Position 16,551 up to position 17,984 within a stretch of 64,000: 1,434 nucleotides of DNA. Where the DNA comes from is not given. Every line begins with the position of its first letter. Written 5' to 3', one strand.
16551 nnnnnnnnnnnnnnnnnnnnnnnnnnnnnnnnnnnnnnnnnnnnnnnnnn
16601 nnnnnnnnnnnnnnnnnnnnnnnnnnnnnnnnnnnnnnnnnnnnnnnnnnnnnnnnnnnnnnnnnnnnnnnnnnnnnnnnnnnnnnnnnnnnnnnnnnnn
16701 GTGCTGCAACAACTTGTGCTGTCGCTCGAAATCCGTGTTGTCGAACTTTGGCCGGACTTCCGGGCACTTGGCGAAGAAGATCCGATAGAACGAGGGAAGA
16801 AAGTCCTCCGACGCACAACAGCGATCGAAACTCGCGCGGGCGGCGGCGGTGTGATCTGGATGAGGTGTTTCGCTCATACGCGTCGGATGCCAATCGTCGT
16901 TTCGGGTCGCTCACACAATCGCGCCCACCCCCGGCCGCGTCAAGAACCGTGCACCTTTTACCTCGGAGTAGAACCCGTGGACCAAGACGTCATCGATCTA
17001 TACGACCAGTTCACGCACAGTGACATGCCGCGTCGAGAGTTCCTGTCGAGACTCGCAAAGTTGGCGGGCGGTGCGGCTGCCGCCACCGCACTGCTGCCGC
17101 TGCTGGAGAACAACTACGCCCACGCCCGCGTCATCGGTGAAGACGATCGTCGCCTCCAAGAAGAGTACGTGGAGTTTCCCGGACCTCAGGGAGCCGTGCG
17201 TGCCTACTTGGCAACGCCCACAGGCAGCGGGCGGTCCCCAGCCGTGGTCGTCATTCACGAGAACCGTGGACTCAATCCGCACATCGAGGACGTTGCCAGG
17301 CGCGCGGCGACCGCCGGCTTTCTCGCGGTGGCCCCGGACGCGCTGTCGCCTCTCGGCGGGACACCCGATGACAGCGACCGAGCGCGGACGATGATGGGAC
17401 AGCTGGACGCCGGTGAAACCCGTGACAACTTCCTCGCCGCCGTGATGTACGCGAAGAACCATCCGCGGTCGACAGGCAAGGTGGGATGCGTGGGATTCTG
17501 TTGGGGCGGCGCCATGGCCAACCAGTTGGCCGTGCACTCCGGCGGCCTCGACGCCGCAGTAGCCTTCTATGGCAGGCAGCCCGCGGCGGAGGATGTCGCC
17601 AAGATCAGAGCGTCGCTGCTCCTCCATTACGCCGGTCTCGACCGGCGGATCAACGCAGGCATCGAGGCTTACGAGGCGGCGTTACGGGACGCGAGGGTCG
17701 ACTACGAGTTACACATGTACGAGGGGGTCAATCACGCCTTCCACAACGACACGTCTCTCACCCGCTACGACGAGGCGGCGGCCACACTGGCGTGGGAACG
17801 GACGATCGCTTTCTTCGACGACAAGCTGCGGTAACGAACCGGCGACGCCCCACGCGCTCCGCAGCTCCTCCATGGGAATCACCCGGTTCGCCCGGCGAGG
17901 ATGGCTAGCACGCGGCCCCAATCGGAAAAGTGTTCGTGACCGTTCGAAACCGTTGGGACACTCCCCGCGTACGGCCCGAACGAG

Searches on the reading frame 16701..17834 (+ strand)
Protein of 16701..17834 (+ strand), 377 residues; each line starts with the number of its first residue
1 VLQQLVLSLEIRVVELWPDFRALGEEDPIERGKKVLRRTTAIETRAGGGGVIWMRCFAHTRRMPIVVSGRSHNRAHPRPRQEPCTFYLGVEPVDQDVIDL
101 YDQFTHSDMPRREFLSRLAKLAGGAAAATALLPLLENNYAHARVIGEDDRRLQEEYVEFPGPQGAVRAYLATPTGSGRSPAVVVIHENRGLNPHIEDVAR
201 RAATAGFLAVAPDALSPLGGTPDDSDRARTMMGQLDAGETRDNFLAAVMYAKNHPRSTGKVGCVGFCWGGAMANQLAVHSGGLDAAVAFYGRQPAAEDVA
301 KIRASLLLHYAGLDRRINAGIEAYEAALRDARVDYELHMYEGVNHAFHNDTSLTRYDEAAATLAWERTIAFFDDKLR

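Call 23: search_protein_families(library=pfam, proteins=[window:16701-17834:+], max_evalue=0.001)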
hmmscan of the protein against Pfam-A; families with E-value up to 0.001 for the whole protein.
window:16701-17834:+ (377 aa): 4 families
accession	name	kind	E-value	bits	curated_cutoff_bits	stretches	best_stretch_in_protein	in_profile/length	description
PF01738.24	DLH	-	3.9e-51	174.2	21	1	166-374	1-215/217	Dienelactone hydrolase family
PF23678.1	YqhI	-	1.4e-08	34.4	27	1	93-119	9-34/36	YqhI-like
PF08840.17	BAAT_C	-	2.6e-05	24.8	20.9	0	244-303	6-66/210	BAAT / Acyl-CoA thioester hydrolase C terminal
PF02129.25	Peptidase_S15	-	0.00015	22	23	1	238-291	75-128/262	X-Pro dipeptidyl-peptidase (S15 family)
